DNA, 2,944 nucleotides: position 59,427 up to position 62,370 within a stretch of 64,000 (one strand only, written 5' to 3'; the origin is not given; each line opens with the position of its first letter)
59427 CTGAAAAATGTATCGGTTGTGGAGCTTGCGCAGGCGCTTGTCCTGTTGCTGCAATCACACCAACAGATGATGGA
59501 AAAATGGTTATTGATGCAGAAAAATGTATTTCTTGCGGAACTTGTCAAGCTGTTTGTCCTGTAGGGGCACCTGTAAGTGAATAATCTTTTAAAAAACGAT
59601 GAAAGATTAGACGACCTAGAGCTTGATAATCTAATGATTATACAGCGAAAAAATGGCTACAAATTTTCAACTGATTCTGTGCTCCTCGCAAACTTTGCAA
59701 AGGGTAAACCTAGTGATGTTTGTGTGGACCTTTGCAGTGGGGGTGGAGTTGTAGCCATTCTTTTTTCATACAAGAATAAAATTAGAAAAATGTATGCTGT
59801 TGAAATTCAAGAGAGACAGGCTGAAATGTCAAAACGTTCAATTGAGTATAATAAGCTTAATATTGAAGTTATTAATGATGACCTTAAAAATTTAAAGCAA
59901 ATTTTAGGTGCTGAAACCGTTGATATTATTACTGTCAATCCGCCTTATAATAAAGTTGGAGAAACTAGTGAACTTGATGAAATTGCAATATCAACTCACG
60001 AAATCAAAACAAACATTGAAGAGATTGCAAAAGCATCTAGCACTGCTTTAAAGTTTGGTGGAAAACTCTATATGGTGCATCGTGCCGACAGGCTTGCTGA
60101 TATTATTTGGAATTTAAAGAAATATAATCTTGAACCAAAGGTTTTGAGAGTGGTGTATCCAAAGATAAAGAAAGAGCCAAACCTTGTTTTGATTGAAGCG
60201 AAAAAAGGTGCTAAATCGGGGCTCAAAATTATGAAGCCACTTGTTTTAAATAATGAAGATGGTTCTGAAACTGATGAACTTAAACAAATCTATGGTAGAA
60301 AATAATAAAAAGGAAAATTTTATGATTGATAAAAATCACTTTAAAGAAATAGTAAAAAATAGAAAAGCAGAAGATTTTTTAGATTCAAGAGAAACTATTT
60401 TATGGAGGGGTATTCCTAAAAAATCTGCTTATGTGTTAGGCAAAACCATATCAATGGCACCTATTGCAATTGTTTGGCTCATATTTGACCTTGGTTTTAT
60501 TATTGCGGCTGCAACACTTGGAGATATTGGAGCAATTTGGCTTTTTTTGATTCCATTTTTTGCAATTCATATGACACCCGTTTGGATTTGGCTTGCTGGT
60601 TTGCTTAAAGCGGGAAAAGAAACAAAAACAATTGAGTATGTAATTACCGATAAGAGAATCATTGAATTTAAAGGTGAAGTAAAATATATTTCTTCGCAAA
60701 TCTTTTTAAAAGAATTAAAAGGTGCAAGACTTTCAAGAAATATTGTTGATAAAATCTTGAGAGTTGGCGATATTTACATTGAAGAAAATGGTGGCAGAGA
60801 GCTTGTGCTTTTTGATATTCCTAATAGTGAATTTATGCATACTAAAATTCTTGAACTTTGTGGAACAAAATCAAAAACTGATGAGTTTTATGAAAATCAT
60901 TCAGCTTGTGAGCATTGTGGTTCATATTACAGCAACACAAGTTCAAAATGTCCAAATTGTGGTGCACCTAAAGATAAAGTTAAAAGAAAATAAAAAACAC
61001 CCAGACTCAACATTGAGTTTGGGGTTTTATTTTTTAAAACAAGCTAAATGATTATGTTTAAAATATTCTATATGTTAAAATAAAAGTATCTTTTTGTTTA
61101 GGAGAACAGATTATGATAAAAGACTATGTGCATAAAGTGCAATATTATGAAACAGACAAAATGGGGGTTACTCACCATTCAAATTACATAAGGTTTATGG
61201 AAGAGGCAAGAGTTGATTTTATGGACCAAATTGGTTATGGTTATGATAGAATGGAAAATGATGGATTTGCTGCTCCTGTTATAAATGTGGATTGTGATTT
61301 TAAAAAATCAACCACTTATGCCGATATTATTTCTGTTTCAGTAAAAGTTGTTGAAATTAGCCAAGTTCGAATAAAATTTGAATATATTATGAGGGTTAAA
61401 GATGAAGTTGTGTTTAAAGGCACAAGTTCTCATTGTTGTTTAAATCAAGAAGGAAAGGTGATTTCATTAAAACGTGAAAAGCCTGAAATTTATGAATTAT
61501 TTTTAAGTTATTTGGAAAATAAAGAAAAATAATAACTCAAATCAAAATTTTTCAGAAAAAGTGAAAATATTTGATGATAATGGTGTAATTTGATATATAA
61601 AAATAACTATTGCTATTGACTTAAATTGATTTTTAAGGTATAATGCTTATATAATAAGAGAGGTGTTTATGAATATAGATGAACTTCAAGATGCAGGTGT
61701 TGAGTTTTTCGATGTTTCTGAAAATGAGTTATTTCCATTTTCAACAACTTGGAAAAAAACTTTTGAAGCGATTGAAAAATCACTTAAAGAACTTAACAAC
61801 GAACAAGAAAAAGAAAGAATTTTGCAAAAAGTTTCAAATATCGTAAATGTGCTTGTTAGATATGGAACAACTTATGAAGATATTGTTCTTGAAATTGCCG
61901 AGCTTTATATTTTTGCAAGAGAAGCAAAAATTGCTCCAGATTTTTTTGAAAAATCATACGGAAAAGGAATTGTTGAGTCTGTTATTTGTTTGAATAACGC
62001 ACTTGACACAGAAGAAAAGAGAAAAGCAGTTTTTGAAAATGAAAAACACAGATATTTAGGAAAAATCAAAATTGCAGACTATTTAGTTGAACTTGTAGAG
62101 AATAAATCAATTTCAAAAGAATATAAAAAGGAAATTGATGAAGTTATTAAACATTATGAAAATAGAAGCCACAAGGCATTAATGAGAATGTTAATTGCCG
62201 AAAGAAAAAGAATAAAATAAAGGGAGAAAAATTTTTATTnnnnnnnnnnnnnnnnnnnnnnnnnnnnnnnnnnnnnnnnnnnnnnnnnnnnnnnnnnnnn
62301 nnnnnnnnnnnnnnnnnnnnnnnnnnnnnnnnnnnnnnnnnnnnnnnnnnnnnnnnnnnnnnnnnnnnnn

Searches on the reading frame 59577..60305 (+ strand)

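Call 3: search_protein_families(library=pfam, proteins=[window:59577-60305:+], max_evalue=0.01)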
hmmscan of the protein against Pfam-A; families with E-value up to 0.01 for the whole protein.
window:59577-60305:+ (242 aa): 10 families
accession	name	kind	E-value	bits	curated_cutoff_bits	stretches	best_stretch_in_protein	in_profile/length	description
PF05175.20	MTS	-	6.9e-11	42.5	23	1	35-170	22-142/170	Methyltransferase small domain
PF03602.21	Cons_hypoth95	-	1.7e-05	25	24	1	47-133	43-133/182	Conserved hypothetical protein 95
PF13649.12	Methyltransf_25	-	9.3e-05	23.5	27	1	50-120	2-70/97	Methyltransferase domain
PF02475.24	TRM5-TYW2_MTfase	-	0.0003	21.2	28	1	43-113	34-106/164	TRM5/TYW2 methyltransferase domain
PF09445.16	Methyltransf_15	-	0.0017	18.4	22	1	48-126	3-83/165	RNA cap guanine-N2 methyltransferase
PF01189.24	Methyltr_RsmB-F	-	0.0024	18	27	1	44-142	7-107/199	16S rRNA methyltransferase RsmB/F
PF08123.19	DOT1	-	0.0025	17.8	23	1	44-96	41-93/205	Histone methylation protein DOT1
PF01728.25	FtsJ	-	0.0044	17.4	24.1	1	44-122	20-99/181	FtsJ-like methyltransferase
PF13847.12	Methyltransf_31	-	0.0051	17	27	1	48-133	6-93/145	Methyltransferase domain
PF12847.13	Methyltransf_18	-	0.0069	16.8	27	0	45-119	14-87/151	Methyltransferase domain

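Call 4: search_protein_families(library=ncbifam, proteins=[window:59577-60305:+], max_evalue=0.01)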
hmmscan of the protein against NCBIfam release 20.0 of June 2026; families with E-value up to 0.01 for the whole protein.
window:59577-60305:+ (242 aa): 19 families
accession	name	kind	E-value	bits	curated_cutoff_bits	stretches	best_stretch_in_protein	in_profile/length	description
NF011529.0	PRK14968.1-3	equivalog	5.6e-13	48.8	162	1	15-167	4-155/198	putative methyltransferase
TIGR03534.1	RF_mod_PrmC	equivalog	4.1e-12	46.1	199.1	1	39-166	82-217/253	peptide chain release factor N(5)-glutamine methyltransferase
TIGR00536.1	hemK_fam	subfamily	1.2e-10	40.9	115.5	1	44-132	113-200/286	HemK family protein methyltransferase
NF047853.1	tRm6a37MtseTrmN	equivalog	7.4e-09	35.7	350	1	23-234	21-232/244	tRNA(1)(Val) (adenine(37)-N(6))-methyltransferase TrmN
TIGR03533.1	L3_gln_methyl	equivalog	3.4e-08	33.2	229.7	1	43-133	119-208/284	50S ribosomal protein L3 N(5)-glutamine methyltransferase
TIGR00537.1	hemK_rel_arch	hypoth_equivalog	3.6e-08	33.3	87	1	31-135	5-103/179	HemK2/MTQ2 family protein methyltransferase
NF011528.0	PRK14968.1-2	equivalog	1.8e-06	27.6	171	1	21-136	14-129/205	putative methyltransferase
NF007023.0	PRK09489.1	equivalog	1.4e-05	24.5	295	1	11-167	164-302/342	16S rRNA (guanine(1207)-N(2))-methyltransferase RsmC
TIGR03704.1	PrmC_rel_meth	equivalog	0.00012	21.6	248.8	1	41-135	81-174/251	putative protein N(5)-glutamine methyltransferase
NF047732.1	tRNAMtaseTrm5bMeth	equivalog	0.00013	21.1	500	1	44-106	197-258/337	tRNA (guanine(37)-N1)-methyltransferase Trm5b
NF001244.0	PRK00216.1-5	equivalog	0.00014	21.2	216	1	42-120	45-124/236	bifunctional demethylmenaquinone methyltransferase/2-methoxy-6-polyprenyl-1,4-benzoquinol methylase UbiE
NF053511.1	tRNA_U34_MnmM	equivalog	0.00023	20.7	135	1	44-124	16-98/183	tRNA 5-(aminomethyl)-2-thiouridylate-methyltransferase MnmM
NF011530.0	PRK14968.1-4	equivalog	0.00027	20.3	243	1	20-134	12-119/202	putative methyltransferase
NF008572.0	PRK11524.1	equivalog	0.00072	18.8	292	1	93-173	13-91/294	adenine-specific DNA-methyltransferase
NF005379.0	PRK06922.1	equivalog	0.00079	17.9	602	1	39-119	415-492/677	class I SAM-dependent methyltransferase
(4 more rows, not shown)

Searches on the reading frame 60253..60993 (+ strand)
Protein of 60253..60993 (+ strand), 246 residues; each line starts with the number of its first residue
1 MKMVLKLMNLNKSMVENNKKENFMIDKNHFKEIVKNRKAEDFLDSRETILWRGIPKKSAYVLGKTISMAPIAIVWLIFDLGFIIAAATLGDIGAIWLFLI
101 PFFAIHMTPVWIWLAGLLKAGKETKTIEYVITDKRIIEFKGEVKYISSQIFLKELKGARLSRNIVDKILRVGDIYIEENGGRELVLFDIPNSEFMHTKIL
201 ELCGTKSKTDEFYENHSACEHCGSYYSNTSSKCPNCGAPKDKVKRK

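Call 3: search_protein_families(library=pfam, proteins=[window:60253-60993:+], max_evalue=0.01)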
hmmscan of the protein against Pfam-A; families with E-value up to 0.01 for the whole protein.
window:60253-60993:+ (246 aa): 3 families
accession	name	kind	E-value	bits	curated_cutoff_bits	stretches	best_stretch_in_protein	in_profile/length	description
PF03703.20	bPH_2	-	7.5e-06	26.5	22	1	126-194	3-73/78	Bacterial PH domain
PF12773.13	DZR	-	0.005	17.4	27.3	1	203-237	18-45/45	Double zinc ribbon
PF13240.11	Zn_Ribbon_1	-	0.0086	16.3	25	1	219-239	2-22/23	zinc-ribbon domain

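Call 4: search_protein_families(library=ncbifam, proteins=[window:60253-60993:+], max_evalue=0.01)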
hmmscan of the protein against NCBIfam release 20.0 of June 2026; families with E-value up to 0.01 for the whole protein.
window:60253-60993:+ (246 aa): 1 family
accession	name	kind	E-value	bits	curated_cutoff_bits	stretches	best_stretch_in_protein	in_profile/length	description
NF040894.1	puhB_PGC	equivalog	0.0067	16.3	110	1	43-160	16-130/176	photosynthetic complex putative assembly protein PuhB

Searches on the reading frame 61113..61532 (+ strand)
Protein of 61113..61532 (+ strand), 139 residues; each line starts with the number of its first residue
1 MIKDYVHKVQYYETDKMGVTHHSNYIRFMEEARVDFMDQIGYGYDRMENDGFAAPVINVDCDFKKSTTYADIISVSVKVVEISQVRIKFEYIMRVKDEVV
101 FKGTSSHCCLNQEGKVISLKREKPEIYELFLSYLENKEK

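Call 3: search_protein_families(library=pfam, proteins=[window:61113-61532:+], max_evalue=0.01)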
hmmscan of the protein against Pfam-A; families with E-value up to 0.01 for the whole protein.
window:61113-61532:+ (139 aa): 3 families
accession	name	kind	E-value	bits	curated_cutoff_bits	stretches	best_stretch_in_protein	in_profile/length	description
PF13279.12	4HBT_2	-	7.2e-14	52.7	25.5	1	10-115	2-109/122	Thioesterase-like superfamily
PF03061.28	4HBT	-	7.2e-08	33.1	20.6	1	17-99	1-76/79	Thioesterase superfamily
PF22636.2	FlK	-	0.0063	17.1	27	1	55-112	45-102/103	Fluoroacetyl-CoA-specific thioesterase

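Call 4: search_protein_families(library=ncbifam, proteins=[window:61113-61532:+], max_evalue=0.01)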
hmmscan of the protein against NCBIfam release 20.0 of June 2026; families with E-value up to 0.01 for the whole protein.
window:61113-61532:+ (139 aa): 4 families
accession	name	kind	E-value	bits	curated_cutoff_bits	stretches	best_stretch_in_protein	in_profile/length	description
NF047424.1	MenI_Staph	exception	4.2e-26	91.6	225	1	9-132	10-135/148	1,4-dihydroxy-2-naphthoyl-CoA hydrolase MenI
TIGR00051.1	TIGR00051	subfamily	2.7e-22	79.3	68.7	1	8-119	3-116/117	YbgC/FadM family acyl-CoA thioesterase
TIGR02799.1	thio_ybgC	equivalog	7.9e-19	68.2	141.35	1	8-119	6-119/126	tol-pal system-associated acyl-CoA thioesterase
NF008065.0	PRK10800.1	equivalog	1.2e-07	31.9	185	1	8-104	11-108/134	tol-pal system-associated acyl-CoA thioesterase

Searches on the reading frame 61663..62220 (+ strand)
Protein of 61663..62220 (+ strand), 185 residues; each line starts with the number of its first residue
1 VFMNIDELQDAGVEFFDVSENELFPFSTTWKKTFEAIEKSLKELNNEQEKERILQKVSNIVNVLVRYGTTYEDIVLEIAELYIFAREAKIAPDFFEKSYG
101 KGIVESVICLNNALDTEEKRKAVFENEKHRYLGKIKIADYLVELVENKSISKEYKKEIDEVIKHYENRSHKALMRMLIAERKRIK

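Call 3: search_protein_families(library=pfam, proteins=[window:61663-62220:+], max_evalue=0.01)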
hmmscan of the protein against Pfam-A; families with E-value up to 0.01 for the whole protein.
window:61663-62220:+ (185 aa): 2 families
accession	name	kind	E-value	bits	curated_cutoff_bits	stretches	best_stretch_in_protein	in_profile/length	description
PF20715.2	DUF6827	-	0.0077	16.5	26.9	0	29-82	34-86/158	Domain of unknown function (DUF6827)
PF02840.20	Prp18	-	0.0091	16.5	32.5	0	28-65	33-70/143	Prp18 domain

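Call 4: search_protein_families(library=ncbifam, proteins=[window:61663-62220:+], max_evalue=0.01)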
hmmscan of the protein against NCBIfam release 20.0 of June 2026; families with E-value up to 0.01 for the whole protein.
window:61663-62220:+ (185 aa): 0 families

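Call 26: find_homologous_proteins(query=window:61663-62220:+)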
Query window:61663-62220:+ (185 aa): 23 proteins with E <= 0.001 among 172 candidates.
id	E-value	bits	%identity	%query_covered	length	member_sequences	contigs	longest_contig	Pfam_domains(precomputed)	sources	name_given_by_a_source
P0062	7.2e-110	382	100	99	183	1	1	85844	-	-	-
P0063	3.5e-96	338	87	99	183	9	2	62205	-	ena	-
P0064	2.4e-94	332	85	99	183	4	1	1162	-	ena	-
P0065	9.7e-93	327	85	99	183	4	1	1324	-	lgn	-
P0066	2.7e-90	319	82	99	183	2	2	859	-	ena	-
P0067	1.4e-85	303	81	99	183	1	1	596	-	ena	-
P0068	2.0e-85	303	80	99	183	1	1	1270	-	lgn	-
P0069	2.0e-79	283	75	98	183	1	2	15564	-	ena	-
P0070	1.4e-78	280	73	99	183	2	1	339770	-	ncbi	-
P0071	2.8e-78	279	74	97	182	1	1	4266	-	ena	-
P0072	1.7e-77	277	73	98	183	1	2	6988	-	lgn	-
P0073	5.0e-77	275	71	98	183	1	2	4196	-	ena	-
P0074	1.8e-60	222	62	99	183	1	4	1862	-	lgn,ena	-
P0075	1.1e-57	213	60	94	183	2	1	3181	-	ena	-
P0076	1.5e-54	202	55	99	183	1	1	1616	-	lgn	-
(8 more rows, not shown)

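Call 27: find_encoding_contigs(protein=P0062, flank=10000, max_places=3)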
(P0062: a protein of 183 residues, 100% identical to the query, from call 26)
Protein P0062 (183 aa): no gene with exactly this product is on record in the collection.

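Call 40: predict_structure(alignment_id=A4)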
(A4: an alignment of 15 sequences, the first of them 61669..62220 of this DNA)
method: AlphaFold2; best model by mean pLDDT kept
length: 183 residues; sequences in the alignment: 15
mean_pLDDT: 83.3   pTM: 0.82
mean pLDDT of the five models: 83.3, 82.7, 82.2, 81.1, 76.5
residues with pLDDT >= 90: 87; 70-90: 69; 50-70: 8; < 50: 19
segments of 3 or more residues with pLDDT < 50: 1-14
pLDDT, mean of each block of 10 residues (from residue 1): 36 47 66 85 84 89 86 93 93 91 94 93 92 95 83 93 89 92 75
secondary structure, 60 per line:
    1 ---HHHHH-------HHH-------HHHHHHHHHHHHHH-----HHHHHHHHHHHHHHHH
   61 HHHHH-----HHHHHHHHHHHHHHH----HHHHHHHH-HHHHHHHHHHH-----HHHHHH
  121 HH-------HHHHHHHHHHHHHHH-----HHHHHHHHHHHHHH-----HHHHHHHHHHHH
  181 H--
elements in order: H4-8 H26-39 H45-65 H71-85 H90-97 H99-109 H115-122 H130-144 H150-163 H169-181

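Call 44: fold_search(model_id=the predicted structure, library=pdb)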
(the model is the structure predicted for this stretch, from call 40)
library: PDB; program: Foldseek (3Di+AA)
matches with E <= 10: 157; with E <= 0.001: 0
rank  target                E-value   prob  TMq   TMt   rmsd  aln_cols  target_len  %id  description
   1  3nqw_A                4.7e-02  1.00  0.51  0.52   6.1       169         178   15  A metazoan ortholog of SpoT hydrolyzes ppGpp and plays a role in starvation responses (released 2010-09-08)
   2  5vxa_A                6.5e-02  1.00  0.52  0.53   4.4       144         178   17  Structure of the human Mesh1-NADPH complex (released 2018-05-23)
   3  9chy_B                6.5e-02  1.00  0.50  0.51   4.8       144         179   16  Crystal structure of the human MESH1 (D66K)-PAPS complex (released 2025-12-10)
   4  3nr1_A                6.8e-02  1.00  0.59  0.61   4.7       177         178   14  A metazoan ortholog of SpoT hydrolyzes ppGpp and plays a role in starvation responses (released 2010-09-08)
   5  6s2v_C                7.8e-02  1.00  0.64  0.38   3.9       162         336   14  Structure of the N-terminal catalytic region of T. thermophilus Rel (released 2020-07-08)
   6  9chy_A                9.4e-02  1.00  0.49  0.50   4.9       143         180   17  Crystal structure of the human MESH1 (D66K)-PAPS complex (released 2025-12-10)
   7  6z3n_AAA              1.1e-01  1.00  0.63  0.65   4.7       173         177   14  Apo Structure of a Hydrolase from Pseudomonas aeruginosa PAO1 (released 2021-06-09)
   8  6yvc_B                1.1e-01  1.00  0.64  0.67   4.1       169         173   14  Crystal structure of the small alarmone hydrolase (SAH) of Pseudomonas aeruginosa (released 2021-05-12)
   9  6yvc_D                1.2e-01  1.00  0.55  0.58   3.5       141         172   16  Crystal structure of the small alarmone hydrolase (SAH) of Pseudomonas aeruginosa (released 2021-05-12)
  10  6z3o_AAA              1.2e-01  1.00  0.55  0.56   4.3       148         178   16  The E74Q mutant of Small Alarmone Hydrolase SAH from Pseudomonas aeruginosa PAO1 (released 2021-01-27)
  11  1vj7_B                1.2e-01  1.00  0.60  0.38   7.6       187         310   14  Crystal structure of the bifunctional catalytic fragment of RelSeq, the RelA/SpoT homolog from Streptococcus equisimil (released 2004-05-04)
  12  6z3o_BBB              1.4e-01  1.00  0.63  0.64   4.0       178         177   13  The E74Q mutant of Small Alarmone Hydrolase SAH from Pseudomonas aeruginosa PAO1 (released 2021-01-27)
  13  6yvc_A                1.4e-01  1.00  0.62  0.64   4.2       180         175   14  Crystal structure of the small alarmone hydrolase (SAH) of Pseudomonas aeruginosa (released 2021-05-12)
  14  4yf1_C                1.6e-01  1.00  0.49  0.58   4.4       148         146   16  1.85 angstrom crystal structure of lmo0812 from Listeria monocytogenes EGD-e (released 2015-03-04)
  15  4yf1_D                2.0e-01  1.00  0.50  0.58   4.8       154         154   16  1.85 angstrom crystal structure of lmo0812 from Listeria monocytogenes EGD-e (released 2015-03-04)
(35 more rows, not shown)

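Call 48: search_protein_families(library=padloc, proteins=[window:61669-62220:+], max_evalue=0.01)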
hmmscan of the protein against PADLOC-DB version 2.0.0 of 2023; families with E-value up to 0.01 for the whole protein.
window:61669-62220:+ (183 aa): 0 families

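Call 49: search_protein_families(library=phrogs, proteins=[window:61669-62220:+], max_evalue=0.001)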
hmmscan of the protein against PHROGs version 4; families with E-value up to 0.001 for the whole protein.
window:61669-62220:+ (183 aa): 0 families
